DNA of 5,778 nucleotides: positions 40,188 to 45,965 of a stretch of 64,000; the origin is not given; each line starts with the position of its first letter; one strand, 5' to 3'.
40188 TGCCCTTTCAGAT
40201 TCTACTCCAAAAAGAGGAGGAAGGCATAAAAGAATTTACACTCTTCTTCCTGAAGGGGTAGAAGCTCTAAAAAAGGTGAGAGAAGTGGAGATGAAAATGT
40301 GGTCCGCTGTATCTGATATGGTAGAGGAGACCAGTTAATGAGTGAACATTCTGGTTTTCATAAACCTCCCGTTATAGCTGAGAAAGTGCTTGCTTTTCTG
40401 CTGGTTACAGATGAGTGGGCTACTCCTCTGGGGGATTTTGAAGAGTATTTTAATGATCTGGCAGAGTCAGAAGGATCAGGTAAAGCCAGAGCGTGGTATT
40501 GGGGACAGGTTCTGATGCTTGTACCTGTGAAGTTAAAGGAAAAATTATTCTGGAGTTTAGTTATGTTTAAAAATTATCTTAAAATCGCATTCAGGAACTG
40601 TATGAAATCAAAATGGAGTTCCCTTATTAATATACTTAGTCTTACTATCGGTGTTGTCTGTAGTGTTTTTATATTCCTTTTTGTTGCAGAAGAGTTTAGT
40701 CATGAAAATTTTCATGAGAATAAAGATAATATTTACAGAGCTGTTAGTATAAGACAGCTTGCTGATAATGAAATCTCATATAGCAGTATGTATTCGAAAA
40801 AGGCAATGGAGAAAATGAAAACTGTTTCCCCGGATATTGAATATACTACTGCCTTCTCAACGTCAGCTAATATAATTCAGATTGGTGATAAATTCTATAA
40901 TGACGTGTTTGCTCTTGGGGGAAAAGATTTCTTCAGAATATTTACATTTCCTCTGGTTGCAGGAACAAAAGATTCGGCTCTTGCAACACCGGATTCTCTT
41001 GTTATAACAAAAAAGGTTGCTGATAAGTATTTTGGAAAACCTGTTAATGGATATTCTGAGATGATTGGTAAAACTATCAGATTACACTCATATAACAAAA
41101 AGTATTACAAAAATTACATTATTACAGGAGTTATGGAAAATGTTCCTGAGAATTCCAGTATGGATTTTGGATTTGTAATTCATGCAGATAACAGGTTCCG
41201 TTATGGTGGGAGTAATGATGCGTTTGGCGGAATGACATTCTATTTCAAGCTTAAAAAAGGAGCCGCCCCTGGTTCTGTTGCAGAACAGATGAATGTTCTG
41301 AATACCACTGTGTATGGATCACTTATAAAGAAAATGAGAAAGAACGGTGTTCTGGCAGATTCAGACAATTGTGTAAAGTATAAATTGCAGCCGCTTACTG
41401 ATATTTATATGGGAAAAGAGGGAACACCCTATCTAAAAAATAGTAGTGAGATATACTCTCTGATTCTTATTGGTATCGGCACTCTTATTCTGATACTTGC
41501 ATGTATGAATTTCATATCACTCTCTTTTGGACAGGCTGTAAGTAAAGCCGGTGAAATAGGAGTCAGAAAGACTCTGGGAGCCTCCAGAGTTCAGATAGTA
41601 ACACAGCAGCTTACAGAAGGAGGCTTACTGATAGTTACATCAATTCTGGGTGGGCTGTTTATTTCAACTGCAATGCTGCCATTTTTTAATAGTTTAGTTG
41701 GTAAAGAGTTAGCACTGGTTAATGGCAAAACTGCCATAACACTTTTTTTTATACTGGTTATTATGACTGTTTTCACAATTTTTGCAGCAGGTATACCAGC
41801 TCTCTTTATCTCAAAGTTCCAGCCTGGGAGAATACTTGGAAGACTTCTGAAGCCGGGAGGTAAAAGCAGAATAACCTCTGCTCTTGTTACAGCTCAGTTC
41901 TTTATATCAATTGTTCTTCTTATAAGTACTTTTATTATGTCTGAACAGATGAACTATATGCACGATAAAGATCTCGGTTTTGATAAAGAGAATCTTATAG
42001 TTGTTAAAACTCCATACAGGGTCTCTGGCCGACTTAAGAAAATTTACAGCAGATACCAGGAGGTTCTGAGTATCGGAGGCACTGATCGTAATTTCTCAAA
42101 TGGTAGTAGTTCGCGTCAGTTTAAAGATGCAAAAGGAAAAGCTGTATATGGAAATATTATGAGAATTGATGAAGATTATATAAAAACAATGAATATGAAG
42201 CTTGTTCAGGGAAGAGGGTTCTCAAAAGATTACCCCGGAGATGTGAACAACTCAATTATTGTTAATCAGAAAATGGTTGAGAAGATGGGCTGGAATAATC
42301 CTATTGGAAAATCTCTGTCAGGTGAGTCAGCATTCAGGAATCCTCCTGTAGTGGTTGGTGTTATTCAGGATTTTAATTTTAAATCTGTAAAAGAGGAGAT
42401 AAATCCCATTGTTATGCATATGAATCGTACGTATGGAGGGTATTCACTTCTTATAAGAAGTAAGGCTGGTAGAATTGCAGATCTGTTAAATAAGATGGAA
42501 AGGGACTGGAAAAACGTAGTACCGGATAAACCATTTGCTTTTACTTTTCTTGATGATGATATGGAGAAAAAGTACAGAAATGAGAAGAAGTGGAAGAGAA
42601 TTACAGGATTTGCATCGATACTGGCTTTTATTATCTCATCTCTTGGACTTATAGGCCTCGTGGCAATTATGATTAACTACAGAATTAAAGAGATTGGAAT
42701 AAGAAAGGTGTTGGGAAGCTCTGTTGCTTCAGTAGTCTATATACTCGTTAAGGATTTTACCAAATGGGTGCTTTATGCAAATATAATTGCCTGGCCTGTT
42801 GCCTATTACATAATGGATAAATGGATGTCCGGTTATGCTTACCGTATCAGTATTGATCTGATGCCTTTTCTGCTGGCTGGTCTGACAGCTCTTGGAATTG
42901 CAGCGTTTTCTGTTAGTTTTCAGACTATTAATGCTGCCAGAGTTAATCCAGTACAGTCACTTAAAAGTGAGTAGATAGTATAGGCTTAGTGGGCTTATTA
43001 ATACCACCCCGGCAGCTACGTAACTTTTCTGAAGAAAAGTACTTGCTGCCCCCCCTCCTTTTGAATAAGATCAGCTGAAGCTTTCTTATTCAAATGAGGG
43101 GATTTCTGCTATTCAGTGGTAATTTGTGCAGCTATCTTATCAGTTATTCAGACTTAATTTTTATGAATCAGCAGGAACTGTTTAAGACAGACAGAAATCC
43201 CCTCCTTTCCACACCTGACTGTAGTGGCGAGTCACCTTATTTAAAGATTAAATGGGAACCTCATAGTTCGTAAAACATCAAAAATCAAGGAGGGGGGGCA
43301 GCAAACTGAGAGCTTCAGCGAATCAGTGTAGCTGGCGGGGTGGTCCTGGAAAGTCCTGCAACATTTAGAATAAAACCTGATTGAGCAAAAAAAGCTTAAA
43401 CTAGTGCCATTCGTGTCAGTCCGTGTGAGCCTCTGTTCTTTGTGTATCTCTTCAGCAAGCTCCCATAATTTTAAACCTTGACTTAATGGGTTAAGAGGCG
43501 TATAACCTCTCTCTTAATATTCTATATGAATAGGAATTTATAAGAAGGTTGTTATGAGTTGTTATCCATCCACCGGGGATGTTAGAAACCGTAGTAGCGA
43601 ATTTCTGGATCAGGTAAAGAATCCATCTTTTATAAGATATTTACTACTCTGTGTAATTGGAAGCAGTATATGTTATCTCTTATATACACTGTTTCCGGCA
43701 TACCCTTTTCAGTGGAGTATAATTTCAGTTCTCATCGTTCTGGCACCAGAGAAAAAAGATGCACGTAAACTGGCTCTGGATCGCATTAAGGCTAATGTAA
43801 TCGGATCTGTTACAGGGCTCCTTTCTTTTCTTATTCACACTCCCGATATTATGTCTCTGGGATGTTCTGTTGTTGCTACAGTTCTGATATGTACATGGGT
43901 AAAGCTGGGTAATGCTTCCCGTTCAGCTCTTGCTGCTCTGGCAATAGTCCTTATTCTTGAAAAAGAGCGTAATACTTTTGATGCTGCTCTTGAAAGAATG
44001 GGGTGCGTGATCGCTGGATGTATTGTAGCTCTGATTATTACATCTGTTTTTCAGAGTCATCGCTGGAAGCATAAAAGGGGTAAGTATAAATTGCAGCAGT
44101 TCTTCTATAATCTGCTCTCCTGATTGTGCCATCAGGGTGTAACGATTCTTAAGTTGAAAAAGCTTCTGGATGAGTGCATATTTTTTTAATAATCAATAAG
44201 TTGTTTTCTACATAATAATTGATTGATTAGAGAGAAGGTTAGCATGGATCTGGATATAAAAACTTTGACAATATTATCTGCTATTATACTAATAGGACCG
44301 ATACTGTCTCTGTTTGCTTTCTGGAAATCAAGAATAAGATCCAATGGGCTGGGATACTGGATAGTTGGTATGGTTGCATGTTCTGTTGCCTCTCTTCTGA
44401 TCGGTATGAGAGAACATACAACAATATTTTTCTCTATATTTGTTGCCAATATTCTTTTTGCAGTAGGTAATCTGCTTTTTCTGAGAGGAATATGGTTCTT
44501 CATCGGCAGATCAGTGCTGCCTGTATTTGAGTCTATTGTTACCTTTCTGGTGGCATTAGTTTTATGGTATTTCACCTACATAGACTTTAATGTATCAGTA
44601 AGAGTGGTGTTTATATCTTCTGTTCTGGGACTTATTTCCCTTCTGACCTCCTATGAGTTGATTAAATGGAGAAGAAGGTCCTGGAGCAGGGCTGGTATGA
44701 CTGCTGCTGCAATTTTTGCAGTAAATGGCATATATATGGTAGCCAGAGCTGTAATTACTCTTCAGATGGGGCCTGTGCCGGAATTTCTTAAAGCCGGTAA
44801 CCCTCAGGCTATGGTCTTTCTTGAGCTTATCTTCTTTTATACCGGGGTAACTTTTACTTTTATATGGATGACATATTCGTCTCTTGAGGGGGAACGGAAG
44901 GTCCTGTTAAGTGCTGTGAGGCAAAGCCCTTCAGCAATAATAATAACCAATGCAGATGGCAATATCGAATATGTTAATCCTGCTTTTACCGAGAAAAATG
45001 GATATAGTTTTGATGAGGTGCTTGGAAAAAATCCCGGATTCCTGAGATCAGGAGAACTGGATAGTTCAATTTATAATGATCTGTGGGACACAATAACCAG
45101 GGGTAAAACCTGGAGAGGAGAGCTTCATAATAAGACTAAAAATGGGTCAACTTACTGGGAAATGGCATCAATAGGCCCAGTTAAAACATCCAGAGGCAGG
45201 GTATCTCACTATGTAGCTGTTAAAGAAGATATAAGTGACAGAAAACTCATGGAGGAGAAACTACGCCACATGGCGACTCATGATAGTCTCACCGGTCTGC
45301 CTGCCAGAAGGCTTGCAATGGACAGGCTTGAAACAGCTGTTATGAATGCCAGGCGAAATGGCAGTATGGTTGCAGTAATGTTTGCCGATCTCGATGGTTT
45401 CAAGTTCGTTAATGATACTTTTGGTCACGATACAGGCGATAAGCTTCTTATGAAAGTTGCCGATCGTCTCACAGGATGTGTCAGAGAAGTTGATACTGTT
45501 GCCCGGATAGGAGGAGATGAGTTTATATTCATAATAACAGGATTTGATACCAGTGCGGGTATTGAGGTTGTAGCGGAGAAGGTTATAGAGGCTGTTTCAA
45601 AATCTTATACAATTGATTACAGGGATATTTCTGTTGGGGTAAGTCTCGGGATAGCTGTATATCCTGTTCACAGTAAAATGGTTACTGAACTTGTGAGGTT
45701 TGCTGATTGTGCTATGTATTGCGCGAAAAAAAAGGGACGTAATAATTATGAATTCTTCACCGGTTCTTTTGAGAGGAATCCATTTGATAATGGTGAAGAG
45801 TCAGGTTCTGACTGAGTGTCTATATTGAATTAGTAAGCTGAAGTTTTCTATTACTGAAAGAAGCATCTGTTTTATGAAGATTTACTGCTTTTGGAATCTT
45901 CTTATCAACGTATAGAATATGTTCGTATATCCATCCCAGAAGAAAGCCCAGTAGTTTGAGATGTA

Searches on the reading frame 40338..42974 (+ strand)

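Call 28: search_protein_families(library=pfam, proteins=[window:40338-42974:+], max_evalue=0.0001)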
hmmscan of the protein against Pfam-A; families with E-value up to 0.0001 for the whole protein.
window:40338-42974:+ (878 aa): 2 families
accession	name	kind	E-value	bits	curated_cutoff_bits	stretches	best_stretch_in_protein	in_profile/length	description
PF12704.14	MacB_PCD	-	6.7e-28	98.8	27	2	95-319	1-205/207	MacB-like periplasmic core domain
PF02687.27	FtsX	-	8.6e-16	58.5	25.5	2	758-871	2-120/120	FtsX-like permease C-terminal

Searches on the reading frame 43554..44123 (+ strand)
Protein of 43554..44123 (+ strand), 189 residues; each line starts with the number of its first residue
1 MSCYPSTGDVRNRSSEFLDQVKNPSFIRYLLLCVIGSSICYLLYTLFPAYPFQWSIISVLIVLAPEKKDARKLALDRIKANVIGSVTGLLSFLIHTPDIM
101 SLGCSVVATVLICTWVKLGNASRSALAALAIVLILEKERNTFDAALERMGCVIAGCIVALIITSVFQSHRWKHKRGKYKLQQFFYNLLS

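Call 64: search_protein_families(library=pfam, proteins=[window:43554-44123:+], max_evalue=0.001)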
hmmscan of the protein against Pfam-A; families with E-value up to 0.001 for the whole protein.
window:43554-44123:+ (189 aa): 2 families
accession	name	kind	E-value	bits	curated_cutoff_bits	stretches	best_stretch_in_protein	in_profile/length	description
PF13515.12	FUSC_2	-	9.5e-14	52.1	25.6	1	39-162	1-126/126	Fusaric acid resistance protein-like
PF06081.17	ArAE_1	-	1.2e-09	38.9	22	1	46-165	23-140/141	Aromatic acid exporter family member 1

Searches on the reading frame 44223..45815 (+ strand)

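Call 28: search_protein_families(library=pfam, proteins=[window:44223-45815:+], max_evalue=0.0001)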
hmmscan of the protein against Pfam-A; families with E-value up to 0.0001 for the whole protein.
window:44223-45815:+ (530 aa): 6 families
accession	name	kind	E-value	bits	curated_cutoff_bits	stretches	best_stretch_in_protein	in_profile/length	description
PF00990.26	GGDEF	-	3.4e-45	154.1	23.8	1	351-508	1-161/161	Diguanylate cyclase, GGDEF domain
PF13426.13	PAS_9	-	5.5e-18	65.6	27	1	236-339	1-103/103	PAS domain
PF08448.16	PAS_4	-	2e-11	44.5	23.1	1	233-341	2-109/110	PAS fold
PF00989.32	PAS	-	1.5e-09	38.3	22.6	1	231-337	6-113/113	PAS fold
PF08447.18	PAS_3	-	6.9e-07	29.9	25.6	1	249-333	2-88/89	PAS fold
PF13188.13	PAS_8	-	1.6e-05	25.1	21.8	0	230-270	5-42/65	PAS domain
